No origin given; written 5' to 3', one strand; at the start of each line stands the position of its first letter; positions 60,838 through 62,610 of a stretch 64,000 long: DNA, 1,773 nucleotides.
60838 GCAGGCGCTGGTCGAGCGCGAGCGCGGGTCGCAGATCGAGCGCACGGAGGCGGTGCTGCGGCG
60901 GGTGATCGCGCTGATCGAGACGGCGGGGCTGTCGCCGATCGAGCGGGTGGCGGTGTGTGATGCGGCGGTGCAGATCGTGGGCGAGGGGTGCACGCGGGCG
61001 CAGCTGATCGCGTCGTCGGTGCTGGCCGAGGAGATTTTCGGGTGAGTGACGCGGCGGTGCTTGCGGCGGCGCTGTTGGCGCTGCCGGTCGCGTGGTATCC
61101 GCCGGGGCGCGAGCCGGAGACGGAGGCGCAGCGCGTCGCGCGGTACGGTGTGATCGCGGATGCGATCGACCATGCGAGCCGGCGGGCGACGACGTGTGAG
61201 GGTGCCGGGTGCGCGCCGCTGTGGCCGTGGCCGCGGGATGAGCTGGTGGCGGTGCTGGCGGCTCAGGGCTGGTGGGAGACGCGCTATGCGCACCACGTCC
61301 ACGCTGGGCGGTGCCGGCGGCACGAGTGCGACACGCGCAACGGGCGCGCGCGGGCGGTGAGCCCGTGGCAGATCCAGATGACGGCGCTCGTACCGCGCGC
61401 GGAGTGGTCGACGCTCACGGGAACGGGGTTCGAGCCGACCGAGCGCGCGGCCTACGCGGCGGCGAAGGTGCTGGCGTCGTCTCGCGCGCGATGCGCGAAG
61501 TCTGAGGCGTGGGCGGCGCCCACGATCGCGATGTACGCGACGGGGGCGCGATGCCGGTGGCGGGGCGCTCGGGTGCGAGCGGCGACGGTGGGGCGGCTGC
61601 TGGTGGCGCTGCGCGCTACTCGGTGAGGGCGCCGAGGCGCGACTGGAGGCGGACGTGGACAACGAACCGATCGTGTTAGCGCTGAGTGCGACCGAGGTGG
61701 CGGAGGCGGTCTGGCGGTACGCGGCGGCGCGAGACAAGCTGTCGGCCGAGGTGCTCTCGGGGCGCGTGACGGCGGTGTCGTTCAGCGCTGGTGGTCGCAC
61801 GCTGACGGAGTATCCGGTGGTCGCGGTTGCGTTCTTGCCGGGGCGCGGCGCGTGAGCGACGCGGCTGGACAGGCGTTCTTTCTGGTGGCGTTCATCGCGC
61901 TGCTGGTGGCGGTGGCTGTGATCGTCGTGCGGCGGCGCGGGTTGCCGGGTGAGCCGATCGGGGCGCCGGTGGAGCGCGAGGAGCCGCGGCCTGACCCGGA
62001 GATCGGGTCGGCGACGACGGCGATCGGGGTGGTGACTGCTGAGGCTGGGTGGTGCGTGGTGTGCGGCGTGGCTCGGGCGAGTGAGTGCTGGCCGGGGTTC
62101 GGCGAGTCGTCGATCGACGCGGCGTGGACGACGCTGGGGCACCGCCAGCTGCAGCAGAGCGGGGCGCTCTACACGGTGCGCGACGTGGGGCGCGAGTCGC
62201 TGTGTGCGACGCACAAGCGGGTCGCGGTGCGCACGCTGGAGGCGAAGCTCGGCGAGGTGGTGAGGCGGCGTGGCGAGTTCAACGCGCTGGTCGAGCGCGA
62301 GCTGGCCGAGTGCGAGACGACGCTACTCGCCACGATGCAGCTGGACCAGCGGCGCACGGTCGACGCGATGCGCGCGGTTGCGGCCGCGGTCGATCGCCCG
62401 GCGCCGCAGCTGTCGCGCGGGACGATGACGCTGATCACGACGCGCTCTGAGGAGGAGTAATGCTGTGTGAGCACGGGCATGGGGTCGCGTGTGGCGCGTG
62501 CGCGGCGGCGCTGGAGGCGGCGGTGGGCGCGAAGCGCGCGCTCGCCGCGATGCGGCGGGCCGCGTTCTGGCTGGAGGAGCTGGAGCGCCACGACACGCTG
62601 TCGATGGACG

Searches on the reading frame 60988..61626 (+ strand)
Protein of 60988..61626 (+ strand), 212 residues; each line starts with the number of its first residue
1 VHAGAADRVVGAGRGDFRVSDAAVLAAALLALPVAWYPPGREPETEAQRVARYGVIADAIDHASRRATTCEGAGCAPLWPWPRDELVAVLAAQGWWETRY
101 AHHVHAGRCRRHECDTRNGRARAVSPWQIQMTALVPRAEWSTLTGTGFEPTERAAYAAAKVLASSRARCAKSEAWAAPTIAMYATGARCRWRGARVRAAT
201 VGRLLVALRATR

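Call 21: search_protein_families(library=pfam, max_evalue=1, proteins=[window:60988-61626:+])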
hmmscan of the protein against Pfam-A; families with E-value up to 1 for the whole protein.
window:60988-61626:+ (212 aa): 0 families

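Call 22: search_protein_families(library=phrogs, max_evalue=0.1, proteins=[window:60988-61626:+])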
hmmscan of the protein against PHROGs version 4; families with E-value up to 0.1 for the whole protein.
window:60988-61626:+ (212 aa): 0 families

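Call 59: search_solved_structures(query=window:60988-61626:+, max_evalue=10)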
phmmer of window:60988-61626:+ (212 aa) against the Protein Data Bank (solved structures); distinct sequences matched with E-value up to 10: 0.

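Call 103: search_protein_families(library=ncbifam, max_evalue=0.1, proteins=[window:60988-61626:+])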
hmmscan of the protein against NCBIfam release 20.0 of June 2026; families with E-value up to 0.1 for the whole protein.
window:60988-61626:+ (212 aa): 0 families

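Call 104: find_related_loci(query=window:60988-61626:+, collection=viral_contigs, flank=4000)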
Query window:60988-61626:+ (212 aa) in viral_contigs; peptide patterns used: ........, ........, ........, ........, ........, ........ (x = any residue, [..] = any of these).
5 stretches matched a pattern, but none encodes a relative of the query by tblastn (E <= 1e-3).

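Call 105: search_dna_similar(query=window:61042-61626:+, collection=phages, mode=protein, max_evalue=0.01, max_rows=15)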
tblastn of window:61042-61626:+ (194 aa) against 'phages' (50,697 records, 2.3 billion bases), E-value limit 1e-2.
No match.

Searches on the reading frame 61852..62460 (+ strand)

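Call 21: search_protein_families(library=pfam, max_evalue=1, proteins=[window:61852-62460:+])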
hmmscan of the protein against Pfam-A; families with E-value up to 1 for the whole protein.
window:61852-62460:+ (202 aa): 0 families

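Call 22: search_protein_families(library=phrogs, max_evalue=0.1, proteins=[window:61852-62460:+])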
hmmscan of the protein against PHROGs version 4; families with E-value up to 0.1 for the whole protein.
window:61852-62460:+ (202 aa): 0 families

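Call 103: search_protein_families(library=ncbifam, max_evalue=0.1, proteins=[window:61852-62460:+])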
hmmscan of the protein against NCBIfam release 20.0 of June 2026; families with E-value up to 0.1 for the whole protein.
window:61852-62460:+ (202 aa): 1 family
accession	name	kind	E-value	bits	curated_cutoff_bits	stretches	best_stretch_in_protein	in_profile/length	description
NF008557.0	PRK11493.1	equivalog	0.022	13.8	250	1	130-192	132-196/281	3-mercaptopyruvate sulfurtransferase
